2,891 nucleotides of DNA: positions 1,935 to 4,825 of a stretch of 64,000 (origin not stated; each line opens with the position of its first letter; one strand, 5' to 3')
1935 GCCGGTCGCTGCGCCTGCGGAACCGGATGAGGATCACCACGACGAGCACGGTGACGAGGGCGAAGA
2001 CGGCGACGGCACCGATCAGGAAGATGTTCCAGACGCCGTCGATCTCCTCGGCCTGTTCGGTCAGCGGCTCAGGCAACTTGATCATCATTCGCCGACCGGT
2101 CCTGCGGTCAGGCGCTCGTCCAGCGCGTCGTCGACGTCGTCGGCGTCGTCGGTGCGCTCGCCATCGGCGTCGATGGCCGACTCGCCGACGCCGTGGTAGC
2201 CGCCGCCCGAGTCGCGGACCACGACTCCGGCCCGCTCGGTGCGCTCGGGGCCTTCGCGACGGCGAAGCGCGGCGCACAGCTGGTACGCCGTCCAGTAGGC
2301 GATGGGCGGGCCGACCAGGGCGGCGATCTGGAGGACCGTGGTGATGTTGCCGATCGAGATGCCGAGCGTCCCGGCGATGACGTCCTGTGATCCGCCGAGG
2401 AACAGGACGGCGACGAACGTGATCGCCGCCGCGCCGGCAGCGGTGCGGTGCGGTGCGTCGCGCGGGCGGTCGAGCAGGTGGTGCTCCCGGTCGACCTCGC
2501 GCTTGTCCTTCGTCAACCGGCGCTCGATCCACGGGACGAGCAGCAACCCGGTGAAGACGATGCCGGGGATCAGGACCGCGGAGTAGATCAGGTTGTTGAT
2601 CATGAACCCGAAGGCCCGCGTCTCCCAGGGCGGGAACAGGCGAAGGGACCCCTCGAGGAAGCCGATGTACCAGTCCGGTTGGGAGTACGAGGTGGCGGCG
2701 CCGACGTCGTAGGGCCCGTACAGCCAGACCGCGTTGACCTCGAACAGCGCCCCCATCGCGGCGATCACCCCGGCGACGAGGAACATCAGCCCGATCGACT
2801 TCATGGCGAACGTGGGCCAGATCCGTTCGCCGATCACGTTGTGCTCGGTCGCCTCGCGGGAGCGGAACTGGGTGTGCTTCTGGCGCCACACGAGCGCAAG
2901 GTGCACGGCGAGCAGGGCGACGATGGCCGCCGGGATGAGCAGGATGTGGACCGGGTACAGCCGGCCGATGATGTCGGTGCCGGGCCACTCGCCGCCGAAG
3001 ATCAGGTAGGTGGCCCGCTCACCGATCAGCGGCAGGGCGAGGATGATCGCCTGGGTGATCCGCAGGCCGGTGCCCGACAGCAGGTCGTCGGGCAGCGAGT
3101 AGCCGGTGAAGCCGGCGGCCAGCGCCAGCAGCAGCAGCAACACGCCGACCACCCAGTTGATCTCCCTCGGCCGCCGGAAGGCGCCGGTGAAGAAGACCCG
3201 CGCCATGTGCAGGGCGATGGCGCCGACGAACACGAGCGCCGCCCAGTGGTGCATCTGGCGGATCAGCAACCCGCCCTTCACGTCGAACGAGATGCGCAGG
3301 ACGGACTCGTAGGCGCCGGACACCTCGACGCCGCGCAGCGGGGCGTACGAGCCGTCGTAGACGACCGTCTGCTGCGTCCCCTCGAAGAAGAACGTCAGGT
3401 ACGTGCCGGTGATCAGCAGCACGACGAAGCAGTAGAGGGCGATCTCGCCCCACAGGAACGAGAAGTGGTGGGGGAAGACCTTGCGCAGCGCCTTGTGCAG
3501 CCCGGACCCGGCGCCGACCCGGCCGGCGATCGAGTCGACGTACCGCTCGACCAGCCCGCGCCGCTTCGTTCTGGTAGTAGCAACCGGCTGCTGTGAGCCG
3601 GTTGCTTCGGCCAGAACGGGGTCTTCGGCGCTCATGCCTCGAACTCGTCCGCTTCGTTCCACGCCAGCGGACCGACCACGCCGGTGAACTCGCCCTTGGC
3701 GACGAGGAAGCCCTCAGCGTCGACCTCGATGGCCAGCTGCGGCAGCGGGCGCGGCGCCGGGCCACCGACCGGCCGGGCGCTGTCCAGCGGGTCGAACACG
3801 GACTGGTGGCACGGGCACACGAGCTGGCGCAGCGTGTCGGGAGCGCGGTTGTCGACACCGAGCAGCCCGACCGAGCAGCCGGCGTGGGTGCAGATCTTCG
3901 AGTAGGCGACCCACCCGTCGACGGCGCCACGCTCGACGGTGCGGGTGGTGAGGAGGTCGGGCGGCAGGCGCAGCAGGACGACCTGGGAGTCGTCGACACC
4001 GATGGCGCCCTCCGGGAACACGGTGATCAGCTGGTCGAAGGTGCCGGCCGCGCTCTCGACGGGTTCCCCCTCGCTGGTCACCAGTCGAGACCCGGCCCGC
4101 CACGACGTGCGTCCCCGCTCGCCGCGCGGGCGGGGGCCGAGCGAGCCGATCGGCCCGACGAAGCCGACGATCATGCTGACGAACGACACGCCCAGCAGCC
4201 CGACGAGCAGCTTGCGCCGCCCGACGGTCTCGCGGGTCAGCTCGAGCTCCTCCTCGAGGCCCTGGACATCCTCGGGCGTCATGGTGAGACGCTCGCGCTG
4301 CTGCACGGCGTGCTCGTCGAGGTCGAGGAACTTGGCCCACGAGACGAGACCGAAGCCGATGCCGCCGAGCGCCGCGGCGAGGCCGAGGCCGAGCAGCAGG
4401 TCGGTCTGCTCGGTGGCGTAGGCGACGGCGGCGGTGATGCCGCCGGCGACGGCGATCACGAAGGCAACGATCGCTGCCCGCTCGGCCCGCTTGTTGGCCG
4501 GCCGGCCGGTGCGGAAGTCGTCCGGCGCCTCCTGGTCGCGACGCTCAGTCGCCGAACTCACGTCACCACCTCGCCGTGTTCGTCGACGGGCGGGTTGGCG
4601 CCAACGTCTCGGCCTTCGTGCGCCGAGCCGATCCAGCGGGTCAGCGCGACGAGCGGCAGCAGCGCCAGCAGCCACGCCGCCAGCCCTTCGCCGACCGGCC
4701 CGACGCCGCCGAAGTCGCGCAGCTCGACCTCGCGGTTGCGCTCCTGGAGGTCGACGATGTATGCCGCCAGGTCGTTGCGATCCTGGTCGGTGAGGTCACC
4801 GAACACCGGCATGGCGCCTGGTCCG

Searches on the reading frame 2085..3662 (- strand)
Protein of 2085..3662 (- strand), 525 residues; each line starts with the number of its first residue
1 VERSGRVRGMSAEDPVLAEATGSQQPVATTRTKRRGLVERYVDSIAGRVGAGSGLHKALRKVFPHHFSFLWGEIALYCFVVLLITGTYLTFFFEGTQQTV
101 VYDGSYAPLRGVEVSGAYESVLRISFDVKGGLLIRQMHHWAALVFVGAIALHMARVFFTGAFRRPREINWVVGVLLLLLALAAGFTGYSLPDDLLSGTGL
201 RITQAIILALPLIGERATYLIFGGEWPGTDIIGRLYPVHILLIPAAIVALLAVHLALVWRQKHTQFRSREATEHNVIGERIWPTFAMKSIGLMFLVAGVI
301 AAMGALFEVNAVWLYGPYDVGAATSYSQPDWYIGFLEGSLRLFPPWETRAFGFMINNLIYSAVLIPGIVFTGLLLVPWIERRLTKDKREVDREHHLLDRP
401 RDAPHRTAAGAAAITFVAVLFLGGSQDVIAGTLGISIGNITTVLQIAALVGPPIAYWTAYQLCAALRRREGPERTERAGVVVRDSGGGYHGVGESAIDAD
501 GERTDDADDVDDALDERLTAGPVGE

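Call 95: search_protein_families(library=pfam, proteins=[window:2085-3662:-], max_evalue=0.001)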
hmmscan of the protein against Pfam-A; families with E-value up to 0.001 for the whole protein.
window:2085-3662:- (525 aa): 2 families
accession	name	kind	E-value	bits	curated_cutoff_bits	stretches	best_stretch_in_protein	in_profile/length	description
PF13631.11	Cytochrom_B_N_2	-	4.7e-59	199.6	27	1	144-317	2-169/169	Cytochrome b(N-terminal)/b6/petB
PF00033.24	Cytochrome_B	-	1.5e-29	103.6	27.2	1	68-259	11-186/189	Cytochrome b/b6/petB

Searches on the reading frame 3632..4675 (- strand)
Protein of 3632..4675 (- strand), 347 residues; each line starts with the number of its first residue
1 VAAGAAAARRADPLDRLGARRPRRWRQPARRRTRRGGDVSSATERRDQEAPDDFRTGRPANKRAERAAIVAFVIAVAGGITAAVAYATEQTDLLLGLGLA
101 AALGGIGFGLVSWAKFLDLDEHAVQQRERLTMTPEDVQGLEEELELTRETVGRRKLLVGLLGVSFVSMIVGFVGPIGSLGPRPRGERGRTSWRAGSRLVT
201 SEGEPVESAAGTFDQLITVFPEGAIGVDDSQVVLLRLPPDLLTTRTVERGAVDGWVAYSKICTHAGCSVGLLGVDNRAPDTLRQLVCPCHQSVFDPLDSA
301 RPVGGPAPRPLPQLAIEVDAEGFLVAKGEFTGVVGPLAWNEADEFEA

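Call 95: search_protein_families(library=pfam, proteins=[window:3632-4675:-], max_evalue=0.001)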
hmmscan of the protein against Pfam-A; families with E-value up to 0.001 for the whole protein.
window:3632-4675:- (347 aa): 2 families
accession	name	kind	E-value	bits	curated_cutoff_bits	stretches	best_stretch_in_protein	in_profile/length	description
PF19297.4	QcrA_N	-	3e-11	43.6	27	1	55-185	43-192/222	QcrA subunit N-terminal region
PF00355.32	Rieske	-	5.5e-08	33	20.3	1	252-313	33-86/88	Rieske [2Fe-2S] domain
